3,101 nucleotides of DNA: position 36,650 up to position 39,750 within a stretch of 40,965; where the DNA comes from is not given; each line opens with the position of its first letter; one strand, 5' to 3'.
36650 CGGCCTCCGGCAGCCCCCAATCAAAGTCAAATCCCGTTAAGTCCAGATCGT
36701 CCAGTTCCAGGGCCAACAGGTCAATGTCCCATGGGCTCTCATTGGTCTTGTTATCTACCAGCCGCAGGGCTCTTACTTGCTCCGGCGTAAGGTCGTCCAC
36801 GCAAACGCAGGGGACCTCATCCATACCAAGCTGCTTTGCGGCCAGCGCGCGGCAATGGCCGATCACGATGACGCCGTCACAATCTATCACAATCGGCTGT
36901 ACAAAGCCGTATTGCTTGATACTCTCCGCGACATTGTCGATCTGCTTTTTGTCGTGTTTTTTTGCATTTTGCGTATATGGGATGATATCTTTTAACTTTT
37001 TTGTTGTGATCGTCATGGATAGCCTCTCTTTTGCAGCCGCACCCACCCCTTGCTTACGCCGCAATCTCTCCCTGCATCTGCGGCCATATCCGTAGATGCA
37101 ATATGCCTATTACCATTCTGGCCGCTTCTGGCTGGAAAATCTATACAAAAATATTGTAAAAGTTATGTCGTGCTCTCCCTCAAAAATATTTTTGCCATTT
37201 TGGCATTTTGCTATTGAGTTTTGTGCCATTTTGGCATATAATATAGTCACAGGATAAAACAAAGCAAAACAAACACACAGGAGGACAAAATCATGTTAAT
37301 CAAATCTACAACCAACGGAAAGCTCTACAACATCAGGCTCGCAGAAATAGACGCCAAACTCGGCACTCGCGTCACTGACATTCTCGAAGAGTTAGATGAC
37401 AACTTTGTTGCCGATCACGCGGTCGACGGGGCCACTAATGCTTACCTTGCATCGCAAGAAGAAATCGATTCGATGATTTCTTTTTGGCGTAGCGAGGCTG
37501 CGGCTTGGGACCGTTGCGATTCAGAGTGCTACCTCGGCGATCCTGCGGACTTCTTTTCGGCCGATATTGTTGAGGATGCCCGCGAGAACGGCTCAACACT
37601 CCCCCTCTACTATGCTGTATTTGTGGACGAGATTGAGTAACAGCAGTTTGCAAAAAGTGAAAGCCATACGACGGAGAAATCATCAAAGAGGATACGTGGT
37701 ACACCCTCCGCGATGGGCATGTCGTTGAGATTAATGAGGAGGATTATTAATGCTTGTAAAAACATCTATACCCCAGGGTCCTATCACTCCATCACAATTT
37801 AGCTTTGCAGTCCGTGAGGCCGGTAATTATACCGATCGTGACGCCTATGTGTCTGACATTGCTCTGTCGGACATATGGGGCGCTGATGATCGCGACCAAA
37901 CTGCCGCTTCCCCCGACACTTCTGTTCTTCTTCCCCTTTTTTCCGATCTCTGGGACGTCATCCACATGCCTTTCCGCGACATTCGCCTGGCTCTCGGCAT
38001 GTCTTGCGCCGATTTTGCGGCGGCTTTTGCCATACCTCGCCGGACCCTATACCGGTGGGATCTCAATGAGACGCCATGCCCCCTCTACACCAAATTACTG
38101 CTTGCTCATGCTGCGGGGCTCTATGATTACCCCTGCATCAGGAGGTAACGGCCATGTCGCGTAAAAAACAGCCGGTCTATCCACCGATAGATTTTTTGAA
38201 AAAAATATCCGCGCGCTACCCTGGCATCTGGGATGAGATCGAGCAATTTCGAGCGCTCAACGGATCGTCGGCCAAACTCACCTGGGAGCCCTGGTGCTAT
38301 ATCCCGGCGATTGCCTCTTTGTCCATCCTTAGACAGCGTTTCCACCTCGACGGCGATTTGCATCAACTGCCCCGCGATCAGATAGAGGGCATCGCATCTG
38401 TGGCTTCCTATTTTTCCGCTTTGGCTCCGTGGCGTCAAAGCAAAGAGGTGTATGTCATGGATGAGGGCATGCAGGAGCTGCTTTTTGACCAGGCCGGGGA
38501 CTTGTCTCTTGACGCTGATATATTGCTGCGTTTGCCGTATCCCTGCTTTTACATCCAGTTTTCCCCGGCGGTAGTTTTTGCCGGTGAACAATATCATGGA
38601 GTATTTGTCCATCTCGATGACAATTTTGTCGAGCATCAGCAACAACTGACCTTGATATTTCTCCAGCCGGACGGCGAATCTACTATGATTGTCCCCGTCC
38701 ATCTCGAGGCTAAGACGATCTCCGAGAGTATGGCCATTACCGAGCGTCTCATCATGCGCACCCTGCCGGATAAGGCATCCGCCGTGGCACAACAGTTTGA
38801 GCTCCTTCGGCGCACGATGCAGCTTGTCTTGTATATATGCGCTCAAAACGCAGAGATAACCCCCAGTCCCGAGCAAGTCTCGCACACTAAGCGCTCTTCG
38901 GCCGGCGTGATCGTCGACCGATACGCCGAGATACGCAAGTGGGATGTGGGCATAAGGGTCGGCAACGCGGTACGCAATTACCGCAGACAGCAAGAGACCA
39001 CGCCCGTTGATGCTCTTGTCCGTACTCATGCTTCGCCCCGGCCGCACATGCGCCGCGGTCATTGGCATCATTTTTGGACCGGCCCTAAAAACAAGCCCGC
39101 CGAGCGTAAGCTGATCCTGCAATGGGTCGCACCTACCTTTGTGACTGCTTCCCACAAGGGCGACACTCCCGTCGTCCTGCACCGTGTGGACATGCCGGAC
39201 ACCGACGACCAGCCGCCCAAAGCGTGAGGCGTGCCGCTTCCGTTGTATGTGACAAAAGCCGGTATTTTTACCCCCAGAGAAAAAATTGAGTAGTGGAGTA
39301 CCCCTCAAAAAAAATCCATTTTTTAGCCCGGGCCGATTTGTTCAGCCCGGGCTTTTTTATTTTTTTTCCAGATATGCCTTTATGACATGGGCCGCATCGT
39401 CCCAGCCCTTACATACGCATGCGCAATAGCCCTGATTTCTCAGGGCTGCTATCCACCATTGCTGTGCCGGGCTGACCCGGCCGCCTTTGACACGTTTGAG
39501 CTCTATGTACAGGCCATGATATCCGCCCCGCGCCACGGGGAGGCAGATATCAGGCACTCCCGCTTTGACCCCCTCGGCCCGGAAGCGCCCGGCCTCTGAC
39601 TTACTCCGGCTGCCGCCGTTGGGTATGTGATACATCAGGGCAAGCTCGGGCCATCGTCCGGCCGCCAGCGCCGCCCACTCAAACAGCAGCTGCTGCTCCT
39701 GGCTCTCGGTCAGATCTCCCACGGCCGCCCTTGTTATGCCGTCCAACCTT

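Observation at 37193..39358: Inverted, self-contained operon with palindromic operators, a very acidic small protein and an HTH protein: acr/aca-like anti-defence candidate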

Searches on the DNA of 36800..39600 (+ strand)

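Call 13: search_dna_similar(query=window:37100-39400:+, collection=phages, mode=distant, max_rows=20)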
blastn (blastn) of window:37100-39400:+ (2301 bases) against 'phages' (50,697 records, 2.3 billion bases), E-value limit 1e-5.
Records with a match: 1; places in all: 1; records where one place covers at least 80% of the query: 0.
Best place of each record, by identity: 60-80% 1.
By first word of the organism name: Bacteriophage 1.
By host as written in the record: - 1.
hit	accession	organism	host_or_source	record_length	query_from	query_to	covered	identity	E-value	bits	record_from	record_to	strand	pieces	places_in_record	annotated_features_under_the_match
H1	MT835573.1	Bacteriophage sp.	human fecal samples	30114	1933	2026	4%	78.9%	1e-10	75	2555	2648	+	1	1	record has no annotation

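Call 99: search_rna_families(source=window, start=36800, end=39600, threshold=evalue, max_evalue=1)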
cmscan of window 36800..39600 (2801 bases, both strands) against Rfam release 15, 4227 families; matches with E-value up to 1: 7.
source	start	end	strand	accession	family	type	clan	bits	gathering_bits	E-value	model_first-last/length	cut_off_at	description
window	39356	39418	-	RF03002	lysM-Prevotella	Cis-reg;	-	27.4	66.6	0.18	1-66/66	no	lysM-Prevotella RNA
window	39294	39360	+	RF02230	sX11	Gene; sRNA;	-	25.6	70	0.047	1-138/138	no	Proteobacterial sRNA sX11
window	39315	39360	+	RF02837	anti-hemB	Gene; sRNA;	-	23.4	49.5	0.016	1-81/81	no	Burkholderia RNA 7 (anti-hemB)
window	39250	39364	+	RF00558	L20_leader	Cis-reg; leader;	-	23.3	58.7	0.14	1-127/127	no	Ribosomal protein L20 leader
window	39294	39360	+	RF02399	NsiR1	Gene; sRNA;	-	20.3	39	0.71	1-60/60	no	Nitrogen stress-induced RNA 1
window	39323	39447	-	RF00166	PrrB_RsmZ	Gene; sRNA;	CL00106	18.8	44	0.19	1-133/133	no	PrrB/RsmZ RNA family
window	39300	39358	+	RF02784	SorX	Gene; sRNA;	-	18.2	46.6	0.44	1-73/73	no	Singlet oxygen resistance RNA X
